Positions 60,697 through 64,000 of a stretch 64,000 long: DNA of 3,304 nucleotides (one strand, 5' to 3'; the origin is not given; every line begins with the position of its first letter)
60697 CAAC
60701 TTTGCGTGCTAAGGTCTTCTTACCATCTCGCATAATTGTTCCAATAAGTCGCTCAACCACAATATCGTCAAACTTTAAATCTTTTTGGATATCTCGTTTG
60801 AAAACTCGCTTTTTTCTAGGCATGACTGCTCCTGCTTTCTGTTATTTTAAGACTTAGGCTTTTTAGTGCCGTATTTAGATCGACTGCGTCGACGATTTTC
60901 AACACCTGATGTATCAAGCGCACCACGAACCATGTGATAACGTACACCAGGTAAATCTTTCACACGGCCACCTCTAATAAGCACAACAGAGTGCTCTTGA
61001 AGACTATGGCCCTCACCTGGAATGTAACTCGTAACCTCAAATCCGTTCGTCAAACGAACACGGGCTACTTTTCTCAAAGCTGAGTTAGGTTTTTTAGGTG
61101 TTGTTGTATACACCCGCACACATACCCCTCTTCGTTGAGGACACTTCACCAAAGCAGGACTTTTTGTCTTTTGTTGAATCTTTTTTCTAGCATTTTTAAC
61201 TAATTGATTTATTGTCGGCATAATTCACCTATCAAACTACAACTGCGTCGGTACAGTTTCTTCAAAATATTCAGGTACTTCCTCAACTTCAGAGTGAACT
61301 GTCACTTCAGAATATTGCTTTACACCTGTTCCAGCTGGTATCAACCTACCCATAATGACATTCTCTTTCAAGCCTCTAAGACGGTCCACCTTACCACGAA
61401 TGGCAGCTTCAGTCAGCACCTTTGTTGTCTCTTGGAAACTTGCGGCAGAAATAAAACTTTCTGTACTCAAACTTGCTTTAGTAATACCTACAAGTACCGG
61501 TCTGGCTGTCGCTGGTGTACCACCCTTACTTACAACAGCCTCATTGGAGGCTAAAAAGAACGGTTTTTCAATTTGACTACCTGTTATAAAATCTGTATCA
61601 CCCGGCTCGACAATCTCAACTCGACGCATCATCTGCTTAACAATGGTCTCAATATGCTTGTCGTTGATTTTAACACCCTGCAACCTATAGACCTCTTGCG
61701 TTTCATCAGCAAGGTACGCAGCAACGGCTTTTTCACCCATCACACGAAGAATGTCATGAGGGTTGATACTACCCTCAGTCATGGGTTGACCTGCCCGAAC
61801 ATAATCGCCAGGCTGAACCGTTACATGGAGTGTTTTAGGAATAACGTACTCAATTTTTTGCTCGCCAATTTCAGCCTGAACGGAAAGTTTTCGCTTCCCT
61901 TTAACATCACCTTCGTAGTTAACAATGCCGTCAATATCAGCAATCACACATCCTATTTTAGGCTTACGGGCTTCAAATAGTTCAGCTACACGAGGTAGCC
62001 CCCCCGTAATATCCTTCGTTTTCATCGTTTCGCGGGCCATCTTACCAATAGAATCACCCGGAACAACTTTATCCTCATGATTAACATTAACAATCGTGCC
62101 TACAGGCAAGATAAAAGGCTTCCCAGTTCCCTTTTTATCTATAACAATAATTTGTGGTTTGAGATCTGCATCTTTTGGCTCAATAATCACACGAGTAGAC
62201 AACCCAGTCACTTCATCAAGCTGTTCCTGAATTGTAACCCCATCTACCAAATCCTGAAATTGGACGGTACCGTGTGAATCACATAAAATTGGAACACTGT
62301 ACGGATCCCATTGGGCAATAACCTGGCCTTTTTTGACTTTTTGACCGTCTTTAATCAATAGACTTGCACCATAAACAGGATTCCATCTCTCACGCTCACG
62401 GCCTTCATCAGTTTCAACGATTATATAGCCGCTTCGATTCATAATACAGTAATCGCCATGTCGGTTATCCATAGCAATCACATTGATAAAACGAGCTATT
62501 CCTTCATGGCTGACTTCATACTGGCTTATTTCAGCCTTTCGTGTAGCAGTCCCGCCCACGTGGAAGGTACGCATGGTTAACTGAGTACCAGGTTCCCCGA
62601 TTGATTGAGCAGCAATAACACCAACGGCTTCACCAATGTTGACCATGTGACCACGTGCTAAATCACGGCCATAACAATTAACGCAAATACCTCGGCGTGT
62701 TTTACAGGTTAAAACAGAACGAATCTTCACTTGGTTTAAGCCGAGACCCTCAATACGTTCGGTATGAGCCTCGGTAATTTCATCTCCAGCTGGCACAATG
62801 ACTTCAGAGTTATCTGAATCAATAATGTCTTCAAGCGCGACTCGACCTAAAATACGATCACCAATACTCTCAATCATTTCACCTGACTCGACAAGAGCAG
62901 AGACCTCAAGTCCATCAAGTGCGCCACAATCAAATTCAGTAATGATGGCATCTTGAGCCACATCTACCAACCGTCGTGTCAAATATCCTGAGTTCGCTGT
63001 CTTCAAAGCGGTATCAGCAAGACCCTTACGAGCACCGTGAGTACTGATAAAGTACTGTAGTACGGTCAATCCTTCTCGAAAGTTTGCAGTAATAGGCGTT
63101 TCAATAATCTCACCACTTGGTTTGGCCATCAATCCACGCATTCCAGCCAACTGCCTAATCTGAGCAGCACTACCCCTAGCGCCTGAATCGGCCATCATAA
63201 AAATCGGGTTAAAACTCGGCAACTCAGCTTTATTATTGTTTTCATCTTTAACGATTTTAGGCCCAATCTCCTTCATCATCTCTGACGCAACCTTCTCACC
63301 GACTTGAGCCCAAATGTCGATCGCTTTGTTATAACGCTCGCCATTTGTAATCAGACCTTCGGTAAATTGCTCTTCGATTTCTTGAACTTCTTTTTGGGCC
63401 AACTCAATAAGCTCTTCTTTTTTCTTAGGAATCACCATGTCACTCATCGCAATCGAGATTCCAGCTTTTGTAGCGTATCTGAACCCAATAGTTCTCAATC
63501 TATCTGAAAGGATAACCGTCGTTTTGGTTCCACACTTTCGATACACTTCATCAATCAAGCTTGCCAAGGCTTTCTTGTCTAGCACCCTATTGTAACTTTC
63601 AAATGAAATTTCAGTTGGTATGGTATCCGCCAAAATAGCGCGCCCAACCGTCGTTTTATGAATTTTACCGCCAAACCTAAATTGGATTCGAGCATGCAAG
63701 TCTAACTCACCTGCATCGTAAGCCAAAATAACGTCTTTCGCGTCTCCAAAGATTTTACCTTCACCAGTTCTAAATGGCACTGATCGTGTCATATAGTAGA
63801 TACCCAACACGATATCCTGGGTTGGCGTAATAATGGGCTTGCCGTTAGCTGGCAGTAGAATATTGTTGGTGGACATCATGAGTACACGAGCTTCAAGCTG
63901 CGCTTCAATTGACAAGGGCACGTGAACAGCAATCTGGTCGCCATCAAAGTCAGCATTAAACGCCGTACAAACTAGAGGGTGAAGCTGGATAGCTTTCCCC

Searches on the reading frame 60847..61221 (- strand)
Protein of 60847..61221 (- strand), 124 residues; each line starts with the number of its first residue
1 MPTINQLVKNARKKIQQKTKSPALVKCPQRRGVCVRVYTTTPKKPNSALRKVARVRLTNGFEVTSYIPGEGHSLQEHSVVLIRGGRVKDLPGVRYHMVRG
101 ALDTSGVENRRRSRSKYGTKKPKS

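Call 30: list_cluster_members(proteins=[window:60847-61221:-, window:51951-52316:-, window:52826-53233:-, window:60353-60823:-, window:54249-54524:-, window:56586-56894:-, window:56969-58156:-, window:45348-45731:-, window:44925-45326:-, window:45959-46174:-])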
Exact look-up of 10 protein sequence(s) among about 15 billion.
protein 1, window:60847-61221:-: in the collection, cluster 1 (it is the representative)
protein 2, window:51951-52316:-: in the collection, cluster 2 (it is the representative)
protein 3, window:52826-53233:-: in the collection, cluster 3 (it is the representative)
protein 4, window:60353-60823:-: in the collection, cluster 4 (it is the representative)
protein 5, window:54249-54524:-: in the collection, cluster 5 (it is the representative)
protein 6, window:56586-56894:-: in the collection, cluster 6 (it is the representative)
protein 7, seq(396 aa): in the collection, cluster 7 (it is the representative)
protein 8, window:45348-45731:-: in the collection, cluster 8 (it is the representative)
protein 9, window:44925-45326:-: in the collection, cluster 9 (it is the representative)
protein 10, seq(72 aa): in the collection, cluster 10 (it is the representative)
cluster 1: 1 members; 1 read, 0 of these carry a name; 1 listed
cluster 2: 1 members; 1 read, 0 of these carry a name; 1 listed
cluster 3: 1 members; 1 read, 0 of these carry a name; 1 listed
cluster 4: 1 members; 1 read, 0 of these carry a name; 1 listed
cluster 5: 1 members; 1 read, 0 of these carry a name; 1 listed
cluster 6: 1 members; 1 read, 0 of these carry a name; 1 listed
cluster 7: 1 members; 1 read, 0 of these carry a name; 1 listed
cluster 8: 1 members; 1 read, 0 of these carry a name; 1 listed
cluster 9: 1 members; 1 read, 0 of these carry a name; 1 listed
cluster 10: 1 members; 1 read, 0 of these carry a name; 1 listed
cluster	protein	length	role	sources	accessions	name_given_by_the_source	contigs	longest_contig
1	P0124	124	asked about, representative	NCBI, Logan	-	-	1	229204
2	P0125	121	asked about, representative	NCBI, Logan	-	-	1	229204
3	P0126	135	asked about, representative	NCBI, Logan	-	-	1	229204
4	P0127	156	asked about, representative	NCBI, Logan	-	-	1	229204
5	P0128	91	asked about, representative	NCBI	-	-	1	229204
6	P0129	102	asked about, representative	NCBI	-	-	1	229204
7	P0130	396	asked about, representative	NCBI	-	-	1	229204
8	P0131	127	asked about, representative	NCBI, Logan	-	-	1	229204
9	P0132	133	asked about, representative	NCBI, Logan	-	-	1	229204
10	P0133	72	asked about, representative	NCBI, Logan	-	-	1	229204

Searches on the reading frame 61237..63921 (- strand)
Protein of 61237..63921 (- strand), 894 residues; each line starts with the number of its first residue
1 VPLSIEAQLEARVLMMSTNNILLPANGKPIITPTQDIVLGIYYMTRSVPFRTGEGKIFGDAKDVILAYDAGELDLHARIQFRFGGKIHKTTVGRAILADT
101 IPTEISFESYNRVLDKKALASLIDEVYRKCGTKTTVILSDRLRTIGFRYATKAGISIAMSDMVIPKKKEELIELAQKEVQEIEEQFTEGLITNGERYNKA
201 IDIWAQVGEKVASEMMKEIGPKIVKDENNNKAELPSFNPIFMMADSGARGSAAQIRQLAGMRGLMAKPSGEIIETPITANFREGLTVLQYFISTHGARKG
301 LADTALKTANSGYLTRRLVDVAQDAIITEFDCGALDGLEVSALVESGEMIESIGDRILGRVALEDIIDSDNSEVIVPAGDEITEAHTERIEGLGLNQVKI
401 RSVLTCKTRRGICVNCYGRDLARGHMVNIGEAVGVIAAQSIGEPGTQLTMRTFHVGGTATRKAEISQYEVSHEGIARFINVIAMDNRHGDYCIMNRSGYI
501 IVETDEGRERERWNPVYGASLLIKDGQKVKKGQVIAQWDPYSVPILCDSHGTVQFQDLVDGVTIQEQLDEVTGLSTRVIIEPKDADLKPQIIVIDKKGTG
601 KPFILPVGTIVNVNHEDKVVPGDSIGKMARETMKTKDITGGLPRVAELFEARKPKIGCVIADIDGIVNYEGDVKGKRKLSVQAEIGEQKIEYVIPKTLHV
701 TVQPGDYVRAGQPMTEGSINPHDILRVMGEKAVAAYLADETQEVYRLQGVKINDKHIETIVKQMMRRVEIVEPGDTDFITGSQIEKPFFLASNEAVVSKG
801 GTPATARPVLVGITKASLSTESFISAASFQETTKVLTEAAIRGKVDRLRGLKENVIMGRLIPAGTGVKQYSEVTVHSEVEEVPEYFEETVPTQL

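Call 32: find_homologous_proteins(query=window:61237-63921:-, max_evalue=1e-50)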
Query window:61237-63921:- (894 aa): 8000 proteins with E <= 1e-50 among 8000 candidates; the best 120 are listed.
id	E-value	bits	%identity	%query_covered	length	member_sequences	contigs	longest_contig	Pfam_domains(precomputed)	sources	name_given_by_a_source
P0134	0.0e+0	1975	100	100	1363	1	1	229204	PF04998.23,PF00623.26,PF04983.24,PF05000.23,PF04997.18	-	-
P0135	0.0e+0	1548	77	100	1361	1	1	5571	PF04998.23,PF00623.26,PF04983.24,PF05000.23,PF04997.18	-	-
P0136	0.0e+0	1542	76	100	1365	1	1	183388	PF04998.23,PF00623.26,PF04983.24,PF05000.23,PF04997.18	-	-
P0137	0.0e+0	1407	72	100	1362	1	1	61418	PF04998.23,PF01333.26,PF00623.26,PF04983.24,PF05000.23,PF04997.18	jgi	jgi:DNA-directed RNA polymerase subunit beta'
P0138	0.0e+0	1251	64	97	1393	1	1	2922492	PF04998.23,PF01333.26,PF00623.26,PF21668.4,PF04983.24,PF05000.23,PF04997.18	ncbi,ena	-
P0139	0.0e+0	1248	64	99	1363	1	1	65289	PF25984.1,PF01551.30,PF04998.23,PF01333.26,PF00623.26,PF21668.4,PF04983.24,PF05000.23,PF04997.18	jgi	jgi:DNA-directed RNA polymerase subunit beta'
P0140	0.0e+0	1244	64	99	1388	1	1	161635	PF25984.1,PF04998.23,PF01333.26,PF00623.26,PF21668.4,PF04983.24,PF05000.23,PF04997.18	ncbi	ncbi:MAG: DNA-directed RNA polymerase subunit beta' [Pseudomonadota bacterium]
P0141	0.0e+0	1238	64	99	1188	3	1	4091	PF01551.30,PF04998.23,PF01333.26,PF00623.26,PF21668.4,PF04983.24,PF05000.23,PF04997.18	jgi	jgi:DNA-directed RNA polymerase subunit beta'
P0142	0.0e+0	1237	64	98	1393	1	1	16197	PF25984.1,PF01551.30,PF04998.23,PF01333.26,PF00623.26,PF21668.4,PF04983.24,PF05000.23,PF04997.18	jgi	jgi:DNA-directed RNA polymerase subunit beta'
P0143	0.0e+0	1237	63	98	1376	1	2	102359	PF25984.1,PF04998.23,PF01333.26,PF00623.26,PF21668.4,PF04983.24,PF05000.23,PF25917.1,PF04997.18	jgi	-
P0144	0.0e+0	1237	63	98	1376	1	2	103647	PF25984.1,PF04998.23,PF01333.26,PF00623.26,PF21668.4,PF04983.24,PF05000.23,PF25917.1,PF04997.18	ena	-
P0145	0.0e+0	1237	63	98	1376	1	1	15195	PF25984.1,PF04998.23,PF01333.26,PF00623.26,PF21668.4,PF04983.24,PF05000.23,PF25917.1,PF04997.18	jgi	-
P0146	0.0e+0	1237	63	98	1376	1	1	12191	PF25984.1,PF04998.23,PF01333.26,PF00623.26,PF21668.4,PF04983.24,PF05000.23,PF25917.1,PF04997.18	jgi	jgi:DNA-directed RNA polymerase subunit beta'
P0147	0.0e+0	1236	63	98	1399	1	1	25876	PF25984.1,PF04998.23,PF01333.26,PF00623.26,PF21668.4,PF04983.24,PF05000.23,PF25917.1,PF04997.18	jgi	-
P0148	0.0e+0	1236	63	98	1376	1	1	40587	PF25984.1,PF04998.23,PF01333.26,PF00623.26,PF21668.4,PF04983.24,PF05000.23,PF25917.1,PF04997.18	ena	-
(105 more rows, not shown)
